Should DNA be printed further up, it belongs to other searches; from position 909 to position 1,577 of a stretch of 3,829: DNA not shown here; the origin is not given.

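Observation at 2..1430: Two tandem, same-strand, deeply diverged copies of a tyrosine-recombinase catalytic C-terminus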

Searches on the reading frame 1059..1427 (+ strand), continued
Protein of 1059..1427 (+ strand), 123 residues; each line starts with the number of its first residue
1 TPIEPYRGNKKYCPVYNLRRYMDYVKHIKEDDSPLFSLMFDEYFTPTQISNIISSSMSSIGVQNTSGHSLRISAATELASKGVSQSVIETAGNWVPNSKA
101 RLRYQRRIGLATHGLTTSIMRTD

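Call 72: search_solved_structures(query=A4, max_evalue=0.01, show_alignments=1)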
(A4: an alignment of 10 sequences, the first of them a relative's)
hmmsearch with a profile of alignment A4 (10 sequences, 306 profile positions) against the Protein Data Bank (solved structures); distinct sequences matched with E-value up to 0.01: 19.
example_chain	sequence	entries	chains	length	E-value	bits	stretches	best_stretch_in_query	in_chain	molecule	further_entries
1pvp_A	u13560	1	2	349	3.8e-06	29.7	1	247-290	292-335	Recombinase cre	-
5u91_A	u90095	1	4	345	4.3e-06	29.6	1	246-289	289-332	Tre recombinase protein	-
1xns_A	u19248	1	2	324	5.3e-06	29.2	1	247-290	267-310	Recombinase CRE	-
1crx_A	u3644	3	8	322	5.5e-06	29.2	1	247-289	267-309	Cre recombinase | Recombinase cre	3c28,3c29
7rhz_B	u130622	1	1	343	5.8e-06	29.1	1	247-290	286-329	Recombinase cre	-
1nzb_A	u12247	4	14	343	6e-06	29.1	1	247-290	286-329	Cre recombinase | PROTEIN (CRE RECOMBINASE) | Recombinase cre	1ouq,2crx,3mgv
1q3u_A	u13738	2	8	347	6.1e-06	29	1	247-290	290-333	Cre recombinase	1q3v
1kbu_A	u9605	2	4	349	6.2e-06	29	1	247-290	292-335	CRE RECOMBINASE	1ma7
1pvq_A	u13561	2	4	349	6.6e-06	28.9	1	247-290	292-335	Recombinase cre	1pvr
7rhy_A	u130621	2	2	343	6.7e-06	28.9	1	247-290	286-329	Recombinase cre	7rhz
2hof_A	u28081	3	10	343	7.6e-06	28.7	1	247-290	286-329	Recombinase cre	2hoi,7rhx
1xo0_A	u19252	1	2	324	8.4e-06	28.6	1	247-290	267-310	Recombinase CRE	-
4crx_A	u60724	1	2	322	8.6e-06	28.6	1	247-289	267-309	PROTEIN (CRE RECOMBINASE)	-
3crx_A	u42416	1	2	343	9.3e-06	28.5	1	247-290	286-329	CRE RECOMBINASE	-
1drg_A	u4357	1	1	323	3.5e-05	26.6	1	247-289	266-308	CRE RECOMBINASE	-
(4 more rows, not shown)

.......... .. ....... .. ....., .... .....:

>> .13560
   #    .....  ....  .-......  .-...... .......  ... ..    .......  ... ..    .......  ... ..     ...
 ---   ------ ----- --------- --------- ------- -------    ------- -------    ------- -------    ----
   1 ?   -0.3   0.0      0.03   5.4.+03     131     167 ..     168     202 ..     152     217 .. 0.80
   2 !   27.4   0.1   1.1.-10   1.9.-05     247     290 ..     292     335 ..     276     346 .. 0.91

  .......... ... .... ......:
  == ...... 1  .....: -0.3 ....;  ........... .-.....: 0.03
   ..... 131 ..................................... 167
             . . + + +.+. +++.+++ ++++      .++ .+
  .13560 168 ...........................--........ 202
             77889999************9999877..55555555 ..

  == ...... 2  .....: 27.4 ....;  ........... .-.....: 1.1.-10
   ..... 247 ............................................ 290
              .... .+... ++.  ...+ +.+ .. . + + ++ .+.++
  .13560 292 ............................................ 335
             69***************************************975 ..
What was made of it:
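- Closest known: Cre recombinase. Same: Same catalytic segment, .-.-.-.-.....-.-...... Cre is the best solved-structure match of the family profile (E 4e-6, call 72).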
